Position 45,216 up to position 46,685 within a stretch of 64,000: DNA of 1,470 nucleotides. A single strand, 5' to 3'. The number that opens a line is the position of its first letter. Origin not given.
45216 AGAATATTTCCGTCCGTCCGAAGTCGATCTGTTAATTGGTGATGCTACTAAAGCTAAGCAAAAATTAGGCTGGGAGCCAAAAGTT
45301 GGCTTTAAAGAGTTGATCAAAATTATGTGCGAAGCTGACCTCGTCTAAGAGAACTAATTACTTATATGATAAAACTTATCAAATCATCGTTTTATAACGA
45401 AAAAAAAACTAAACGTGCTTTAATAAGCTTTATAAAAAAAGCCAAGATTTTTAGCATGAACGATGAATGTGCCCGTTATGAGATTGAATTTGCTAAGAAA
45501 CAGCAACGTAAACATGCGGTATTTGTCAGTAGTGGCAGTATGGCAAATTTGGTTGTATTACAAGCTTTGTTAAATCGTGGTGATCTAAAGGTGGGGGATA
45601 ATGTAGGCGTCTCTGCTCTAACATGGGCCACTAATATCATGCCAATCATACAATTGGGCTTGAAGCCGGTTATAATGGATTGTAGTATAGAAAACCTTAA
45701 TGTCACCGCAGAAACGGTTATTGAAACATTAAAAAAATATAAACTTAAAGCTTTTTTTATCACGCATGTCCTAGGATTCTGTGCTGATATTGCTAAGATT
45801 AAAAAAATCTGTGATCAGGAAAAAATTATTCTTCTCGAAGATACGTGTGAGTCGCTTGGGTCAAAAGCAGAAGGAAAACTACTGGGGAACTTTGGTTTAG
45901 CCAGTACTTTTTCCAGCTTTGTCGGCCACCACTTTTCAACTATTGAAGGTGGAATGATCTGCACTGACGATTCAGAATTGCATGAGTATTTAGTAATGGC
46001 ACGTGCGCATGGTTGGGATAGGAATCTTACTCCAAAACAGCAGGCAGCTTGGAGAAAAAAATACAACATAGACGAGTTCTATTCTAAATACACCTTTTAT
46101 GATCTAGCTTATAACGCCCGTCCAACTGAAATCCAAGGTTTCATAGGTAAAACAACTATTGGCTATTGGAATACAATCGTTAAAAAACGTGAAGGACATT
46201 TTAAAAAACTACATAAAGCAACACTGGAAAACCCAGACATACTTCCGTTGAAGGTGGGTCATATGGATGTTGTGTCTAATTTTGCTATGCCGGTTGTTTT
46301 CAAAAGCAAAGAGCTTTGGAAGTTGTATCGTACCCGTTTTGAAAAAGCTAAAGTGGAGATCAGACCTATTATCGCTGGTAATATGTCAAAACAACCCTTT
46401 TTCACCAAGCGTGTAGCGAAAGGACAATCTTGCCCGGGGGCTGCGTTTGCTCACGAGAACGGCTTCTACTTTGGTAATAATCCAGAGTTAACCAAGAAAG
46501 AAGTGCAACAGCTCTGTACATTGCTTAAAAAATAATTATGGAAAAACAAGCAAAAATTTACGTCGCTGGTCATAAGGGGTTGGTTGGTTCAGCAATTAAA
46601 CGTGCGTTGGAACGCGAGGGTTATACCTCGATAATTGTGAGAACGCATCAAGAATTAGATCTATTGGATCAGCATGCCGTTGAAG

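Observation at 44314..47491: gmd + ColD-like His-variant PLP enzyme + fcl-like reductase: a 3,6-dideoxy sugar (colitose-type) branch, possibly acting on GDP-heptose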

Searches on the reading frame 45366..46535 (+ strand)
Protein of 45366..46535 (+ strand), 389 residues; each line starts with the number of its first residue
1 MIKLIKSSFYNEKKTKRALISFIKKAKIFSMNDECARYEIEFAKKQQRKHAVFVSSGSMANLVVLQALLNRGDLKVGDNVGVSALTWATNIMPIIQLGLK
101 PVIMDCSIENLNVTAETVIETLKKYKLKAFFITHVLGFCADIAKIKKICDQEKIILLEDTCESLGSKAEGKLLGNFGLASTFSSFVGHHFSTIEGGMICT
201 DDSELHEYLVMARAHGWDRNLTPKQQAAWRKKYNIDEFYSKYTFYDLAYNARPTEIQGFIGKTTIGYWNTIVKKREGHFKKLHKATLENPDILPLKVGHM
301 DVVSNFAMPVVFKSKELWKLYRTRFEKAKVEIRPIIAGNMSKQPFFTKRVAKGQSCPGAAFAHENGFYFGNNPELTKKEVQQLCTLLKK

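Call 4: search_protein_families(library=ncbifam, proteins=[window:45366-46535:+], max_evalue=0.00001)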
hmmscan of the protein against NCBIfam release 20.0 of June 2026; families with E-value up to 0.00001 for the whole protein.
window:45366-46535:+ (389 aa): 8 families
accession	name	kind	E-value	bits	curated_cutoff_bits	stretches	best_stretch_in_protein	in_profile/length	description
NF011936.0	PRK15407.1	equivalog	2.1e-55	188.2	423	1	35-388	67-433/440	lipopolysaccharide biosynthesis protein RfbH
TIGR04181.1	NHT_00031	hypoth_equivalog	2.1e-30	105.8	420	1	14-350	11-339/359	LegC family aminotransferase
TIGR03588.1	PseC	equivalog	2.2e-29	102.6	423.5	1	30-319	27-307/380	UDP-4-amino-4,6-dideoxy-N-acetyl-beta-L-altrosamine transaminase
NF008658.2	PRK11658.1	equivalog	5.3e-25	87.9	631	1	33-221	33-215/379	UDP-4-amino-4-deoxy-L-arabinose aminotransferase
NF008687.0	PRK11706.1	equivalog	7.9e-19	67.6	375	1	40-247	37-237/375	dTDP-4-amino-4,6-dideoxygalactose transaminase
TIGR04427.1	PLP_DesI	equivalog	2.4e-15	56.5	650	1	62-220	77-232/390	dTDP-4-dehydro-6-deoxyglucose aminotransferase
TIGR02379.1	ECA_wecE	subfamily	1.5e-13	50.2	434.85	1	39-247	37-238/376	dTDP-4-amino-4,6-dideoxy-D-glucose transaminase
TIGR00858.1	bioF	equivalog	2e-07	30.1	426.45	1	36-232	69-265/365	8-amino-7-oxononanoate synthase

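Call 5: search_protein_families(library=pfam, proteins=[window:45366-46535:+], max_evalue=0.00001)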
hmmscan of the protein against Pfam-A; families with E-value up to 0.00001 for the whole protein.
window:45366-46535:+ (389 aa): 2 families
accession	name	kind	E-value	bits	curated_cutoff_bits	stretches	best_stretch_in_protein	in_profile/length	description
PF01041.23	DegT_DnrJ_EryC1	-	6.6e-54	183.9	19.8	1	15-387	6-359/360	DegT/DnrJ/EryC1/StrS aminotransferase family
PF00266.25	Aminotran_5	-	3.5e-06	26.7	21.5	1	42-166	55-182/371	Aminotransferase class-V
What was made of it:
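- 45366..46535 (+): ColD-type PMP/PLP-dependent GDP-4-keto-6-deoxy-sugar 3-dehydratase, with His188 in place of the Schiff-base Lys. PF01041 183.9 bits (call 5).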

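Call 6: search_solved_structures(query=window:45366-46535:+, show_alignments=3, max_evalue=1e-10)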
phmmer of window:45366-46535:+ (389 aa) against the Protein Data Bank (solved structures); distinct sequences matched with E-value up to 1e-10: 36.
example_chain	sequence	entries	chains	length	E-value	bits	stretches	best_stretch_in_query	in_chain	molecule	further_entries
2gms_A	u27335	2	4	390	1.3e-54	188.8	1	20-382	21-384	Putative pyridoxamine 5-phosphate-dependent dehydrase, Wbdk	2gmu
3b8x_A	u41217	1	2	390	1.2e-53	185.6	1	20-382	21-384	Pyridoxamine 5-phosphate-dependent dehydrase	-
2r0t_A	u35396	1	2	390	2.3e-53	184.7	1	20-382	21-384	Pyridoxamine 5-phosphate-dependent dehydrase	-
3gr9_A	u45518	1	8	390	2.3e-53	184.7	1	20-382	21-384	ColD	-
3bcx_A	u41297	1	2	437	2.6e-39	138.5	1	51-347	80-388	CDP-6-deoxy-L-threo-D-glycero-4-hexulose-3-dehydrase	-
3bb8_A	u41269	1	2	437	4.7e-38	134.3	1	51-347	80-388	CDP-4-keto-6-deoxy-D-glucose-3-dehydrase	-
9wvy_A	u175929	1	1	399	9.6e-30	107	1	18-270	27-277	Putative NDP-4-keto-6-deoxyglucose-3-dehydratase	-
7l7x_AAA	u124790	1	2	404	7e-19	71.2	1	31-217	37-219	DegT/DnrJ/EryC1/StrS aminotransferase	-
5u1z_A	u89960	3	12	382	2.2e-18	69.6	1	26-206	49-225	Putative aminotransferase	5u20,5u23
5u21_A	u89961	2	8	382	3e-18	69.2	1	26-206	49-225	Putative aminotransferase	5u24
2fn6_A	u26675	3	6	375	5.6e-18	68.3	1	13-315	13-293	AMINOTRANSFERASE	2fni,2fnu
3bn1_A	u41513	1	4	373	1e-17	67.4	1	35-220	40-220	Perosamine synthetase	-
3dr7_A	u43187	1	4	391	1.2e-17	67.2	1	35-220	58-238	Putative perosamine synthetase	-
3dr4_A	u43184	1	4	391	1.6e-17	66.8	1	35-220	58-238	Putative perosamine synthetase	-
8vr3_A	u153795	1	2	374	3.3e-17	65.7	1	27-219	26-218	DegT/DnrJ/EryC1/StrS aminotransferase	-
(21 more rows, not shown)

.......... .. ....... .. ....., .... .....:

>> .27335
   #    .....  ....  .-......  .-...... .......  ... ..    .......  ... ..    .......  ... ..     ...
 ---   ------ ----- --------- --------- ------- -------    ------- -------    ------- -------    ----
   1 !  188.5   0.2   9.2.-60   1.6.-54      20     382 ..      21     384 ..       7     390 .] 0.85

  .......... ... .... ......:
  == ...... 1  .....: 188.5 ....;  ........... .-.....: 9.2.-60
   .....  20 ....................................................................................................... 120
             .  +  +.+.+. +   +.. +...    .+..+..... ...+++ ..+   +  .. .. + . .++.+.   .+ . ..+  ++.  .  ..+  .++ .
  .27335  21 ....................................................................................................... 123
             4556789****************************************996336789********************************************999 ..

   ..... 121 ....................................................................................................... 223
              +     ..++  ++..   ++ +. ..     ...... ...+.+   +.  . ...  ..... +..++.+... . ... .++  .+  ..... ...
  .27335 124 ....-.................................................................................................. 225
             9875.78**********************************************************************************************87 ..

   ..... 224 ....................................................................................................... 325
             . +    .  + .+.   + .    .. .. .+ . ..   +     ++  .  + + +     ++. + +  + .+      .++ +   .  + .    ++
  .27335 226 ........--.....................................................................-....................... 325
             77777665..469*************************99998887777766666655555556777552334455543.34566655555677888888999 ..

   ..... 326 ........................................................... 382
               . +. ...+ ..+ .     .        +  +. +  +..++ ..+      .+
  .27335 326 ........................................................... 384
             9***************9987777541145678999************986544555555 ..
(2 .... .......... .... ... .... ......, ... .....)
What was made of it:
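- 45366..46535 (+): The best solved relative is ColD 2gms (E 1.3e-54), followed by E1 3bcx (E 2.6e-39) (call 6).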

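Call 11: find_encoding_contigs(protein=window:45366-46535:+, flank=10000, max_places=6)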
Protein window:45366-46535:+ (389 aa): 1 contig read that carries it; 1 place shown.
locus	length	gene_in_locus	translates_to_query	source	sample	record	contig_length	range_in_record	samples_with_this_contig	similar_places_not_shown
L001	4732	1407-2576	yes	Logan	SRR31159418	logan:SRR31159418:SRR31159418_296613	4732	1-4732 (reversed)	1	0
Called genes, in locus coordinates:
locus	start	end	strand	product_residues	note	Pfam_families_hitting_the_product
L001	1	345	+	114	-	?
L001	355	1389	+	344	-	PF01370:Epimerase, PF16363:GDP_Man_Dehyd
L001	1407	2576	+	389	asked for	PF01041:DegT_DnrJ_EryC1, PF00266:Aminotran_5 (weak)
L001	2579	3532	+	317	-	PF01370:Epimerase, PF04321:RmlD_sub_bind (weak), PF16363:GDP_Man_Dehyd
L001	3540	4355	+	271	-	PF01061:ABC2_membrane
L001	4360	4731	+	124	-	?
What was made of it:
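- Tried and rejected: An exact look-up of the ColD-like protein returned only a 4.7-kb Logan contig (call 11).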

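Call 12: find_homologous_proteins(query=window:45366-46535:+, max_evalue=1e-20)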
Query window:45366-46535:+ (389 aa): 6676 proteins with E <= 1e-20 among 8000 candidates; the best 120 are listed.
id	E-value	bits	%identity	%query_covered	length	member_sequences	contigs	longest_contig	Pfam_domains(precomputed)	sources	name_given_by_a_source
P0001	3.8e-262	887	100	100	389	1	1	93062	PF00266.26,PF01041.24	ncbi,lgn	-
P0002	6.4e-177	606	67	100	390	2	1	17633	PF01041.24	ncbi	-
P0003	3.5e-176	604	67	100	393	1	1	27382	PF01041.24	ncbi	-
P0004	2.7e-174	598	67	99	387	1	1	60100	PF00266.26,PF01041.24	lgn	-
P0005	2.2e-173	595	67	100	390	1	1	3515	PF01041.24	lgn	-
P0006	6.6e-173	593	66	100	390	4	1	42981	PF00266.26,PF01041.24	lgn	-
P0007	3.0e-172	591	67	99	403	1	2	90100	PF00266.26,PF01041.24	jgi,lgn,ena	jgi:CDP-6-deoxy-D-xylo-4-hexulose-3-dehydrase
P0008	1.8e-169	582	67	96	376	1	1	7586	PF00266.26,PF01041.24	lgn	-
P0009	2.5e-164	565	66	95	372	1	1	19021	PF01041.24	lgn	-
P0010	3.1e-163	561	63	100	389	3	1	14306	PF01041.24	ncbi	-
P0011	3.8e-162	558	62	99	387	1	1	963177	PF01041.24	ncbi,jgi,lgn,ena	ncbi:MAG: DegT/DnrJ/EryC1/StrS family aminotransferase [Patescibacteria group bacterium]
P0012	7.9e-162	557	63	100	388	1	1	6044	PF00266.26,PF01053.27,PF01041.24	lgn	-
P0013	2.5e-161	555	63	100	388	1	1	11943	PF01041.24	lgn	-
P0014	7.4e-161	553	64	97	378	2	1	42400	PF00266.26,PF01041.24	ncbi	ncbi:MAG: DegT/DnrJ/EryC1/StrS aminotransferase family protein, partial [Candidatus Magasanikbacteri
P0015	9.9e-161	553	62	100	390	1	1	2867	PF01041.24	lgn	-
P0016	1.9e-160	552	61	100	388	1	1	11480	PF01041.24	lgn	-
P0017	2.0e-160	552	63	99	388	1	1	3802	PF01041.24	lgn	-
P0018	6.1e-160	550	63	100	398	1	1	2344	PF00266.26,PF01041.24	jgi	jgi:CDP-4-dehydro-6-deoxyglucose reductase, E1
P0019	1.1e-159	550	63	100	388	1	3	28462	PF01041.24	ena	-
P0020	5.2e-159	547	61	100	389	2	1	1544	PF01041.24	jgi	jgi:CDP-4-dehydro-6-deoxyglucose reductase, E1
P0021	1.1e-158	546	62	100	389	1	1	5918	PF01041.24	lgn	-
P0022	1.4e-158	546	62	100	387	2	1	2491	PF01041.24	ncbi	-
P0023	1.5e-158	546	61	100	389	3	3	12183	PF01041.24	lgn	-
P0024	4.2e-158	544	62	97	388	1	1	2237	PF01041.24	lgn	-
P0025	9.8e-158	543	61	100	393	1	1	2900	PF01041.24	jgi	jgi:CDP-6-deoxy-D-xylo-4-hexulose-3-dehydrase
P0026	1.0e-157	543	62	100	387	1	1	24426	PF00266.26,PF01041.24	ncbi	ncbi:MAG: aminotransferase class V-fold PLP-dependent enzyme [Patescibacteria group bacterium]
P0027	2.2e-157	542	60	100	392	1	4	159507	PF01041.24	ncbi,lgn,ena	-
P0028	3.3e-157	541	59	100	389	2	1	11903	PF01041.24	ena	-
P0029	8.3e-157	540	59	100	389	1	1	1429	PF01041.24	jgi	jgi:CDP-6-deoxy-D-xylo-4-hexulose-3-dehydrase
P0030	9.0e-157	540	61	100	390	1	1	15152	PF01041.24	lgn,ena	-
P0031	1.2e-156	539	61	100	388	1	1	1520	PF01041.24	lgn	-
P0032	1.5e-156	539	60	100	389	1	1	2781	PF00266.26,PF01041.24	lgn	-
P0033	1.6e-156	539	60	100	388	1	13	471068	PF00155.28,PF01041.24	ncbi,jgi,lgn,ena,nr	ncbi:DegT/DnrJ/EryC1/StrS aminotransferase family protein [Candidatus Peregrinibacteria bacterium]|j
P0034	3.5e-156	538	60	100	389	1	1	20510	PF01041.24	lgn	-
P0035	4.7e-156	538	61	100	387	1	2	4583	PF01041.24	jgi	jgi:CDP-6-deoxy-D-xylo-4-hexulose-3-dehydrase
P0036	2.6e-155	535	60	99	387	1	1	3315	PF01041.24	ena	-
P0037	3.1e-155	535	61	100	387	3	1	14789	PF01041.24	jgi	jgi:CDP-6-deoxy-D-xylo-4-hexulose-3-dehydrase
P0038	8.1e-155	533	60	100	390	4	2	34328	PF00155.28,PF01041.24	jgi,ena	-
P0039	1.2e-154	533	61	100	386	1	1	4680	PF00266.26,PF01041.24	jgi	jgi:CDP-4-dehydro-6-deoxyglucose reductase, E1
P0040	1.2e-154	533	61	100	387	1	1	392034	PF01041.24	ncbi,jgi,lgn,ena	ncbi:MAG: aminotransferase class V-fold PLP-dependent enzyme [Patescibacteria group bacterium]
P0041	1.5e-154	533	61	100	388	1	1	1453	PF01041.24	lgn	-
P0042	1.5e-154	533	61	99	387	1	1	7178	PF00266.26,PF01041.24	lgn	-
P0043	1.7e-154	532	61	100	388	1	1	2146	PF01041.24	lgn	-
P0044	1.7e-154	532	60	100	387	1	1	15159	PF01041.24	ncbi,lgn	-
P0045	2.6e-154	532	60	97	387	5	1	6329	PF01041.24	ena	-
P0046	2.8e-154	532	60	100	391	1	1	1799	PF01041.24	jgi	-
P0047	4.3e-154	531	61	100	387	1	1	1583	PF01041.24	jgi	-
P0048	4.6e-154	531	60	100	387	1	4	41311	PF00266.26,PF01041.24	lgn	-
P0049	5.8e-154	531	63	100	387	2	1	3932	PF01041.24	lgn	-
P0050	6.1e-154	531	60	99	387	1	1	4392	PF01041.24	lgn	-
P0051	6.3e-154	531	61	99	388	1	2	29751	PF01041.24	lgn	-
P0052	6.7e-154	530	62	99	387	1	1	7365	PF01041.24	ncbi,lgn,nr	ncbi:MAG: DegT/DnrJ/EryC1/StrS family aminotransferase [bacterium]|nr:DegT/DnrJ/EryC1/StrS family am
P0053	6.8e-154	530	62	99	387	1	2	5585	PF01041.24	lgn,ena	-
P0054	7.0e-154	530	59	100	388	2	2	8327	PF00266.26,PF01041.24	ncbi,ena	-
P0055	8.2e-154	530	60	100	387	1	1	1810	PF00266.26,PF01041.24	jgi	jgi:CDP-6-deoxy-D-xylo-4-hexulose-3-dehydrase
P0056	1.1e-153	530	60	100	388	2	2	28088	PF01041.24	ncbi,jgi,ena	ncbi:MAG: DegT/DnrJ/EryC1/StrS aminotransferase family protein [Parcubacteria group bacterium]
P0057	1.5e-153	529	60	100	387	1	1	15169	PF00266.26,PF01041.24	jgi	jgi:CDP-4-dehydro-6-deoxyglucose reductase, E1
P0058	1.8e-153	529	60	100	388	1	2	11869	PF01041.24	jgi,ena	-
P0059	1.9e-153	529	60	99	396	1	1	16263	PF01041.24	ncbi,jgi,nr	ncbi:DegT/DnrJ/EryC1/StrS family aminotransferase [Patescibacteria group bacterium]|nr:DegT/DnrJ/Ery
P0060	2.1e-153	529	60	100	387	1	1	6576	PF01041.24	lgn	-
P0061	2.6e-153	529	60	100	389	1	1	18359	PF01041.24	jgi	jgi:CDP-6-deoxy-D-xylo-4-hexulose-3-dehydrase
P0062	3.1e-153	528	59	100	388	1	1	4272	PF00266.26,PF01053.27,PF01041.24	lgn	-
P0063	3.5e-153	528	60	99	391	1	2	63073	PF01041.24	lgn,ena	-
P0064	3.6e-153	528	61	99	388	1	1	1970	PF01041.24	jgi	jgi:CDP-6-deoxy-D-xylo-4-hexulose-3-dehydrase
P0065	4.3e-153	528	60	99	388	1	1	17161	PF01041.24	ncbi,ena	-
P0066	4.4e-153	528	61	99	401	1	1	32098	PF01041.24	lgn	-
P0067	5.1e-153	528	60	100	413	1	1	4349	PF01041.24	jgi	jgi:CDP-6-deoxy-D-xylo-4-hexulose-3-dehydrase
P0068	7.9e-153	527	59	100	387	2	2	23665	PF01041.24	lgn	-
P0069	8.2e-153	527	60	100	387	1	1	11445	PF01041.24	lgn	-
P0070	9.6e-153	527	59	100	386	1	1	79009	PF01041.24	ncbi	-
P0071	1.1e-152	526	60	100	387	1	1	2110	PF00266.26,PF01041.24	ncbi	-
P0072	1.3e-152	526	61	100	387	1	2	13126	PF01041.24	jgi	jgi:CDP-6-deoxy-D-xylo-4-hexulose-3-dehydrase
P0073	1.4e-152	526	61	100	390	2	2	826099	PF01041.24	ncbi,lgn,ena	-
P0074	1.8e-152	526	61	100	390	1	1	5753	PF01041.24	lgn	-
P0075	2.1e-152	526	58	100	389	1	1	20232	PF00266.26,PF01041.24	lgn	-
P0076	2.2e-152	525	61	99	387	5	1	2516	PF01041.24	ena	-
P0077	2.3e-152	525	61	99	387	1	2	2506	PF01041.24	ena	-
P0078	2.3e-152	525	59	100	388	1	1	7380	PF01041.24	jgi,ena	-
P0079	3.2e-152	525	59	100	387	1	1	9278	PF01041.24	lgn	-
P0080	3.8e-152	525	59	100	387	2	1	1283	PF01041.24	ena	-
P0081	4.3e-152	525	61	99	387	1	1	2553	PF01041.24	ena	-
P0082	4.6e-152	524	59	100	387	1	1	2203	PF01041.24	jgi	jgi:CDP-6-deoxy-D-xylo-4-hexulose-3-dehydrase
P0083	5.6e-152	524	59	100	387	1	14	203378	PF01041.24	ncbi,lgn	-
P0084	8.0e-152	524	60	100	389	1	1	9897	PF01041.24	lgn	-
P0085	9.7e-152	523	61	100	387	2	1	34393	PF01041.24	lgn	-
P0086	1.2e-151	523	60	100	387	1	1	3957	PF01041.24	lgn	-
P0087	1.3e-151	523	59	100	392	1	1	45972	PF01041.24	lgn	-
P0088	1.4e-151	523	59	100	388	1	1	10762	PF01041.24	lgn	-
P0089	1.6e-151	523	59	99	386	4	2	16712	PF00266.26,PF01041.24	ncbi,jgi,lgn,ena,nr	ncbi:MAG TPA: DegT/DnrJ/EryC1/StrS aminotransferase family protein [Candidatus Saccharimonadales bac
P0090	1.7e-151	523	59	100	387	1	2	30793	PF01041.24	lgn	-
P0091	1.8e-151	522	59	100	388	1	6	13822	PF01041.24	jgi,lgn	-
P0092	2.0e-151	522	59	100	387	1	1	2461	PF01041.24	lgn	-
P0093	2.5e-151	522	59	100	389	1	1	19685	PF01041.24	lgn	-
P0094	2.8e-151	522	59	100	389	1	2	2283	PF00266.26,PF01041.24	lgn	-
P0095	3.3e-151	522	59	100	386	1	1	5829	PF01041.24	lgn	-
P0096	3.4e-151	522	60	99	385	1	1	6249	PF01041.24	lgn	-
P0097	4.2e-151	521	59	100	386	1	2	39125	PF01041.24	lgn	-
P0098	4.5e-151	521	58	99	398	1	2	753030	PF01041.24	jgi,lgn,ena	jgi:CDP-6-deoxy-D-xylo-4-hexulose-3-dehydrase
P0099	5.0e-151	521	59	100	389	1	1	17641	PF01041.24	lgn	-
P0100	5.3e-151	521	59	100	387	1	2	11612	PF01041.24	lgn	-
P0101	5.3e-151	521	59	100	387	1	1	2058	PF01041.24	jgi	jgi:CDP-6-deoxy-D-xylo-4-hexulose-3-dehydrase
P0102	5.9e-151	521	60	99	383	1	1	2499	PF01041.24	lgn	-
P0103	6.5e-151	521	59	100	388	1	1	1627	PF01041.24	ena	-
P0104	7.6e-151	520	59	100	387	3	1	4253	PF01041.24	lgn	-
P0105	7.6e-151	520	59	100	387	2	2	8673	PF01041.24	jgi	-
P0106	9.1e-151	520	59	100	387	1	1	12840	PF01041.24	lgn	-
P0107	9.2e-151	520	59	100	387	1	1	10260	PF01041.24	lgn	-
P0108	9.4e-151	520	60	100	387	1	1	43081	PF01041.24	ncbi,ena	-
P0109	1.1e-150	520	59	100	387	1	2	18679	PF01041.24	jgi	jgi:CDP-6-deoxy-D-xylo-4-hexulose-3-dehydrase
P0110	1.1e-150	520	60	100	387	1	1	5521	PF01041.24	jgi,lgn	-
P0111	1.1e-150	520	59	100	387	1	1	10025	PF00266.26,PF01041.24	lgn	-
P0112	1.2e-150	520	61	99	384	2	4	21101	PF00266.26,PF01053.27,PF01041.24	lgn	-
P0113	1.2e-150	520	59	100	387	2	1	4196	PF01041.24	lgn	-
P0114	1.3e-150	520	59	100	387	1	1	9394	PF01041.24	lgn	-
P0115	1.4e-150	520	58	100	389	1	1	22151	PF01041.24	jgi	jgi:CDP-6-deoxy-D-xylo-4-hexulose-3-dehydrase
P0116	1.8e-150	519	60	100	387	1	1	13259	PF01041.24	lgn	-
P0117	1.9e-150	519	58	100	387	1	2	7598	PF01041.24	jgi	-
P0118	2.2e-150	519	60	99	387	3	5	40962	PF00266.26,PF01053.27,PF01041.24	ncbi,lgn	-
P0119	2.7e-150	519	59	100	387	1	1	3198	PF01041.24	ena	-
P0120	3.0e-150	518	60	100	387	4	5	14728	PF01041.24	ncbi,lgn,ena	-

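Call 13: find_related_loci(query=window:45366-46535:+, collection=genome_contigs, flank=10000)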
Query window:45366-46535:+ (389 aa) in genome_contigs; peptide patterns used: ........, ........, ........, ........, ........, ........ (x = any residue, [..] = any of these).
192 stretches matched a pattern; 10 encode a relative of the query (tblastn E <= 1e-3); 10 distinct loci.
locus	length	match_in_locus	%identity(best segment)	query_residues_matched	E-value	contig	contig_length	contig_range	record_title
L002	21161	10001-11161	57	1-389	7e-149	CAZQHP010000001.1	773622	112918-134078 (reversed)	MAG TPA_asm: uncultured Candidatus Saccharibacteria bacterium isolate SRP178908_co1_46 genome assembly, contig: NODE_2_l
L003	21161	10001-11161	55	1-386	5e-140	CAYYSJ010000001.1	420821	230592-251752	MAG TPA_asm: uncultured Gammaproteobacteria bacterium isolate SRP272529_co1_214 genome assembly, contig: NODE_3_length_4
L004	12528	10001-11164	52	1-387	7e-138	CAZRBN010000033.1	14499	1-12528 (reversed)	MAG TPA_asm: uncultured Gammaproteobacteria bacterium isolate SRP272529_co1_183 genome assembly, contig: NODE_7276_lengt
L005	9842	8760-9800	57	1-350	2e-134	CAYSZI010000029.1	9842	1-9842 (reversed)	MAG TPA_asm: uncultured Candidatus Saccharibacteria bacterium isolate SRP142039_co2_51 genome assembly, contig: NODE_569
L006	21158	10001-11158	50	1-383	6e-125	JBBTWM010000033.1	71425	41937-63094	MAG: Patescibacteria group bacterium isolate H41-bin127_1 H41_bin127_1_000000000033, whole genome shotgun sequence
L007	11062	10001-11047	53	1-348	6e-123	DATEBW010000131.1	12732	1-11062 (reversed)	MAG TPA_asm: Patescibacteria group bacterium isolate SMAG_U8255 k141_1986993, whole genome shotgun sequence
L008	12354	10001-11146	46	1-381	7e-98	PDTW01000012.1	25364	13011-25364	MAG: Candidatus Gracilibacteria bacterium isolate DOLJORAL78_24_7 DolJOral78_scaffold_1754, whole genome shotgun sequenc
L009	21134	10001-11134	32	1-388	6e-59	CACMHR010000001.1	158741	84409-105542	MAG: uncultured Pelagibacteraceae bacterium isolate AG-918-M20 genome assembly, contig: AG-918-M20_NODE_1, whole genome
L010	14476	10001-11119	27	37-389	2e-33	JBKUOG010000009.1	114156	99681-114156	MAG: Lachnospiraceae bacterium isolate 29-1_20 NODE_171_length_114156_cov_13.408989, whole genome shotgun sequence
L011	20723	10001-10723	25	34-296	2e-19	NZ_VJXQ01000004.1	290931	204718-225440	Halobellus captivus strain ZY21 scaffold4, whole genome shotgun sequence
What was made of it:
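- Tried and rejected: A scan with the single protein gave only 10 loci (call 13).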
